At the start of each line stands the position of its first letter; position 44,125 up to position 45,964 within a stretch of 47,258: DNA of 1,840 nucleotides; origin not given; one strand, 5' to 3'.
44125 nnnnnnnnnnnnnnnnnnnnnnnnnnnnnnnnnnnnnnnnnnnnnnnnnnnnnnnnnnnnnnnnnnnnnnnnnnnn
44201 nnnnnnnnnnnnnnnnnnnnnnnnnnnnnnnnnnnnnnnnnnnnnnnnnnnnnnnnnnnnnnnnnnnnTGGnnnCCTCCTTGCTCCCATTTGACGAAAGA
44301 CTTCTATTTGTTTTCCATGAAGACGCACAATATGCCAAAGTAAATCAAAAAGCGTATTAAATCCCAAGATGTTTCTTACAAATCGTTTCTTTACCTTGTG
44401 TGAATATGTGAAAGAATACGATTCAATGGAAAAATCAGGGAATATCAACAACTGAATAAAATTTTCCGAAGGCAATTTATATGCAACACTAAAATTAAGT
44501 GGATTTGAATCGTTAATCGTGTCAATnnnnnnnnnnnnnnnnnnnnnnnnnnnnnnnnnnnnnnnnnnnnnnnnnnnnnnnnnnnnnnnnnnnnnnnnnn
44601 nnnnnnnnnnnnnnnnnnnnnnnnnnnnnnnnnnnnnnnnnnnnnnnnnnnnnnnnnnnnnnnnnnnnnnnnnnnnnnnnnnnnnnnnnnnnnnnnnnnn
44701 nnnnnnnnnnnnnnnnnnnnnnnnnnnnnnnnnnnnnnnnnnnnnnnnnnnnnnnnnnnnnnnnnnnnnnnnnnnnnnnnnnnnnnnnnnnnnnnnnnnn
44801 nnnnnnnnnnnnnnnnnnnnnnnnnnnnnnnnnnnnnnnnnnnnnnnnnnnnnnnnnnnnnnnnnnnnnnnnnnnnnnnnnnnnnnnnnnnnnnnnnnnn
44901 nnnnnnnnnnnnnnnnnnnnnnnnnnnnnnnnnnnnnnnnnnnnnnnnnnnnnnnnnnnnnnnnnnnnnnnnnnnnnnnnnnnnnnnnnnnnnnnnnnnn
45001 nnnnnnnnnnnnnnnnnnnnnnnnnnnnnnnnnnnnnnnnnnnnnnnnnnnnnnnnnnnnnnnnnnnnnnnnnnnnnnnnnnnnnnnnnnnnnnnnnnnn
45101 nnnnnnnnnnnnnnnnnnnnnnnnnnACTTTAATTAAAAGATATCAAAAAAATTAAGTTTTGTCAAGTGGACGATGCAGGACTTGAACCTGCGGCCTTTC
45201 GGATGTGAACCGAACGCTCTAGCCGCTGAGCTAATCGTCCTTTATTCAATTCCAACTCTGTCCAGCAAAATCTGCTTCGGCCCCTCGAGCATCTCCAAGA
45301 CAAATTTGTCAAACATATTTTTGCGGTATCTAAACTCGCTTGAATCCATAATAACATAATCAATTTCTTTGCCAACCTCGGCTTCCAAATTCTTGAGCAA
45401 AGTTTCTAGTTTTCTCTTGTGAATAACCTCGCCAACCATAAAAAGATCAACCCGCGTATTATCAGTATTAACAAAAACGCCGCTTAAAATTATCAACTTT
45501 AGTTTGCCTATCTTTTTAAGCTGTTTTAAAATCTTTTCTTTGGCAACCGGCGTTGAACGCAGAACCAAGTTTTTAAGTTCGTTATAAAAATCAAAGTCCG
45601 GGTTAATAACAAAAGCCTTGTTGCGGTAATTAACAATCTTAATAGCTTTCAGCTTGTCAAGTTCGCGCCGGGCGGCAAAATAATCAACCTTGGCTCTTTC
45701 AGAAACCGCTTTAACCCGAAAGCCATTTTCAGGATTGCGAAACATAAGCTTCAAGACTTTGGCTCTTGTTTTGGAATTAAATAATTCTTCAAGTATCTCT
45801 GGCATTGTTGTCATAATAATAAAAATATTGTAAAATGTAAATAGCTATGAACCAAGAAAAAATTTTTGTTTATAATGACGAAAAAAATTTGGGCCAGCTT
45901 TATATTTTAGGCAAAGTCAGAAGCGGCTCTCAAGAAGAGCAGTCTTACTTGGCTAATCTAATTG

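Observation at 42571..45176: Three-gene radical SAM / cytidylyltransferase / AP-superfamily cassette bracketed by perfect 63-nt repeats anchored on the tRNA-Val 3' end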

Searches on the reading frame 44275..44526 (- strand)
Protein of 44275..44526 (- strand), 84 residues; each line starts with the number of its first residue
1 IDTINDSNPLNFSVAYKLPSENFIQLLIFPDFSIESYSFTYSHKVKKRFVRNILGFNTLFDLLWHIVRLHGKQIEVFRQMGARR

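Call 87: predict_structure(alignment_id=A10)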
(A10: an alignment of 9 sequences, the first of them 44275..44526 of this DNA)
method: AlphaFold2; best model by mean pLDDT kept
length: 84 residues; sequences in the alignment: 9
mean_pLDDT: 83.7   pTM: 0.67
mean pLDDT of the five models: 83.7, 83.4, 83.0, 81.8, 79.0
residues with pLDDT >= 90: 39; 70-90: 35; 50-70: 9; < 50: 1
segments of 3 or more residues with pLDDT < 50: none
pLDDT, mean of each block of 10 residues (from residue 1): 74 77 89 94 92 93 92 72 51
secondary structure, 60 per line:
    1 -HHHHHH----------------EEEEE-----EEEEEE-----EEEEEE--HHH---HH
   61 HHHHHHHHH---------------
elements in order: H2-7 E24-28 E34-39 E45-50 H59-69

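Call 90: fold_search(model_id=the predicted structure, library=pdb)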
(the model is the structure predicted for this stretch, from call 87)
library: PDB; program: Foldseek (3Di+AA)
matches with E <= 10: 996; with E <= 0.001: 0
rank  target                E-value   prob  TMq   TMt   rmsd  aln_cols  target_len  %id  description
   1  7t3b_E                3.7e-01  0.54  0.39  0.14   6.9        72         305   11  GATOR1-RAG-RAGULATOR - GAP Complex (released 2022-04-06)
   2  6u62_C                4.5e-01  0.41  0.36  0.14   6.5        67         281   13  Raptor-Rag-Ragulator complex (released 2019-10-30)
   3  3bid_B                4.8e-01  0.23  0.31  0.39  11.7        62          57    3  Crystal structure of the NMB1088 protein from Neisseria meningitidis. Northeast Structural Genomics Consortium target  (released 2007-12-18)
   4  6l0v_E                6.3e-01  0.25  0.27  0.35   6.7        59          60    5  Structure of RLD2 BRX domain bound to LZY3 CCL motif (released 2020-02-05)
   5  3bid_A                6.7e-01  0.23  0.33  0.41  12.7        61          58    3  Crystal structure of the NMB1088 protein from Neisseria meningitidis. Northeast Structural Genomics Consortium target  (released 2007-12-18)
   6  5g3q_A                7.6e-01  0.25  0.33  0.31   6.2        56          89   14  Crystal structure of a hypothetical domain in WNK1 (released 2017-05-31)
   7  8wwc_C                7.6e-01  0.18  0.29  0.24   5.7        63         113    8  De novo design binder of HRAS -120-4 (released 2024-10-09)
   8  4fmc_E                8.1e-01  0.15  0.27  0.08  11.3        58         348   26  EspG-Rab1 complex (released 2012-09-05)
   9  6l0v_A                8.7e-01  0.23  0.29  0.37   7.0        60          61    5  Structure of RLD2 BRX domain bound to LZY3 CCL motif (released 2020-02-05)
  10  6s6d_D                8.7e-01  0.23  0.35  0.14   7.3        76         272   13  Crystal structure of RagA-Q66L-GTP/RagC-S75N-GDP GTPase heterodimer complex (released 2019-10-16)
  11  6ces_C                9.3e-01  0.35  0.36  0.13   4.7        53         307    9  Cryo-EM structure of GATOR1-RAG (released 2018-03-28)
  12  5kew_A                9.9e-01  0.51  0.40  0.38   2.9        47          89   11  Vibrio parahaemolyticus VtrA/VtrC complex bound to the bile salt taurodeoxycholate (released 2016-07-20)
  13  3nm7_C                9.9e-01  0.09  0.21  0.23  10.3        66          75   11  Crystal Structure of Borrelia burgdorferi Pur-alpha (released 2010-10-06)
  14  3pcs_B                1.1e+00  0.18  0.28  0.07   9.5        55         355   27  Structure of EspG-PAK2 autoinhibitory Ialpha3 helix complex (released 2011-01-05)
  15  8wt6_D                1.1e+00  0.38  0.36  0.11   3.6        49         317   10  Cryo-EM structure of the IS621 recombinase in complex with bridge RNA, donor DNA, and target DNA in the pre-strand exc (released 2024-06-26)
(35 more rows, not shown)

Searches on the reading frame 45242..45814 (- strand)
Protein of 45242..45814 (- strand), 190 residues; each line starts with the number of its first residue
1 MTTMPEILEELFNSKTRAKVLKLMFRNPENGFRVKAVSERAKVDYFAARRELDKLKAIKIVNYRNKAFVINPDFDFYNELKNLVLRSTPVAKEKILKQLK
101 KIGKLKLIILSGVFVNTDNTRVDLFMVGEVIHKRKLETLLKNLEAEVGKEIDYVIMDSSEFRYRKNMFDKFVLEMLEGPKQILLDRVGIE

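Call 6: search_protein_families(library=pfam, proteins=[window:45242-45814:-], max_evalue=0.1)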
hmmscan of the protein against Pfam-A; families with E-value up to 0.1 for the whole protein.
window:45242-45814:- (190 aa): 3 families
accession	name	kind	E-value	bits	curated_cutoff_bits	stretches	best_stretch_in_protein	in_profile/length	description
PF19020.6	Ta1207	-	0.0037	16.7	26.3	1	102-171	16-84/277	Ta1207 family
PF24033.1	DUF7342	-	0.046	14.1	31.6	1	34-102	20-89/150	Family of unknown function (DUF7342)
PF22246.2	NeqB_N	-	0.09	13.1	27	0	52-78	23-47/59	NeqB N-terminal domain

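Call 7: search_protein_families(library=ncbifam, proteins=[window:45242-45814:-], max_evalue=0.1)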
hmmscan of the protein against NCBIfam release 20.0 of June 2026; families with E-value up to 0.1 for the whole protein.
window:45242-45814:- (190 aa): 0 families

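Call 8: search_protein_families(library=padloc, proteins=[window:45242-45814:-], max_evalue=0.1)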
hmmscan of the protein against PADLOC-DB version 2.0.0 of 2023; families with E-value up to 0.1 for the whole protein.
window:45242-45814:- (190 aa): 6 families
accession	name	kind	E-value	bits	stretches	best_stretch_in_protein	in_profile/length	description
PDLC04368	PDC-M05A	-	3e-21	74.2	1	7-184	6-189/201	-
PDLC04372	PDC-M05A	-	5.7e-09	34.4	1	39-183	6-157/167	-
PDLC04369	PDC-M05A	-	1.3e-08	32.7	1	7-181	5-182/201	-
PDLC04370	PDC-M05A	-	1.5e-06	26.2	1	1-169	1-177/194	-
PDLC03963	SoFic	-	0.0004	17.9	1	6-69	283-350/361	-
PDLC04371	PDC-M05A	-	0.0053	14.4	1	8-91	25-109/211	-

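Call 28: find_related_loci(query=window:45242-45814:-, collection=metagenome_contigs, flank=6000)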
Query window:45242-45814:- (190 aa) in metagenome_contigs; peptide patterns used: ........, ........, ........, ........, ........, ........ (x = any residue, [..] = any of these).
396 stretches matched a pattern; 20 encode a relative of the query (tblastn E <= 1e-3); 20 distinct loci.
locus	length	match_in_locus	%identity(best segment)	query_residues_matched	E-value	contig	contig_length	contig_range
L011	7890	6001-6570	84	1-190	6e-103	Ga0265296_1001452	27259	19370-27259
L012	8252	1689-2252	83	3-190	1e-101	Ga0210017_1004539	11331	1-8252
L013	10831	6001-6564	83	3-190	1e-101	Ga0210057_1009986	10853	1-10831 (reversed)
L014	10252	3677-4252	52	2-189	6e-63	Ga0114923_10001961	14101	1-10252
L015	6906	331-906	52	2-189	6e-63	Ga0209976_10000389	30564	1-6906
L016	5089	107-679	54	4-188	6e-62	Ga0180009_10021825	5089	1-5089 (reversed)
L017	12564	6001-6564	51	6-189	4e-62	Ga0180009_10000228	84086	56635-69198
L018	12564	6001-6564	51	6-189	1e-59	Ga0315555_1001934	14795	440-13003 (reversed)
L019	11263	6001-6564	51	6-189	1e-59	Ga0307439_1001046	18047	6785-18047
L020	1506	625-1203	46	1-189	6e-59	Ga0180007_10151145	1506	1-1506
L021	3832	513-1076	47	6-189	7e-54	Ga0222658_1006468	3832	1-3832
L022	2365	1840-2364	45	6-169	3e-48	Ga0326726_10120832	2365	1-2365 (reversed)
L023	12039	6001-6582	43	6-187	2e-47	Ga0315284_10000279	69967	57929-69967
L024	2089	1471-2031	41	3-185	8e-47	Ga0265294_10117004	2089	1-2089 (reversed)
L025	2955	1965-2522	39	4-185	1e-42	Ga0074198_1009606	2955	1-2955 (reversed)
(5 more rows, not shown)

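Call 89: find_related_loci(query=window:45242-45814:-, collection=genome_contigs, flank=6000)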
Query window:45242-45814:- (190 aa) in genome_contigs; peptide patterns used: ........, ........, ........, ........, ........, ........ (x = any residue, [..] = any of these).
239 stretches matched a pattern; 6 encode a relative of the query (tblastn E <= 1e-3); 6 distinct loci.
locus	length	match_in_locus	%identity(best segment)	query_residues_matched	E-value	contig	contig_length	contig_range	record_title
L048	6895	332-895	51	6-189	5e-60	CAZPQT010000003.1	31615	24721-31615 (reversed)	MAG TPA_asm: uncultured Candidatus Saccharibacteria bacterium isolate binchicken_co100_470 genome assembly, contig: NODE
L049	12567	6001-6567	39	4-188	4e-45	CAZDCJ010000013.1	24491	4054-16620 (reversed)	MAG TPA_asm: uncultured Candidatus Saccharibacteria bacterium isolate SRP294416_co1_57 genome assembly, contig: NODE_382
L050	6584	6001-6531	29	17-189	5e-24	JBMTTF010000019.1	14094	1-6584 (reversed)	MAG: Minisyncoccia bacterium isolate Tbon_V10_S28_100percent_par_Tbon_V10_S28_metabat.7 NODE_1162_length_14094_cov_5.529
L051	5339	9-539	30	17-189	6e-23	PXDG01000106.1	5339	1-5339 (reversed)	MAG: Parcubacteria group bacterium isolate T3Sed10_326m T3-Sed10-C43777, whole genome shotgun sequence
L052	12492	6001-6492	32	17-177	3e-22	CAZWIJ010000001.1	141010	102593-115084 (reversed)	MAG TPA_asm: uncultured Candidatus Saccharibacteria bacterium isolate SRP118108_co3_444 genome assembly, contig: NODE_24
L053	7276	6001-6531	30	17-189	2e-24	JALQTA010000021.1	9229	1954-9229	MAG: Candidatus Paceibacterota bacterium isolate BSH.5 NODE_21_length_9229_cov_5.784419, whole genome shotgun sequence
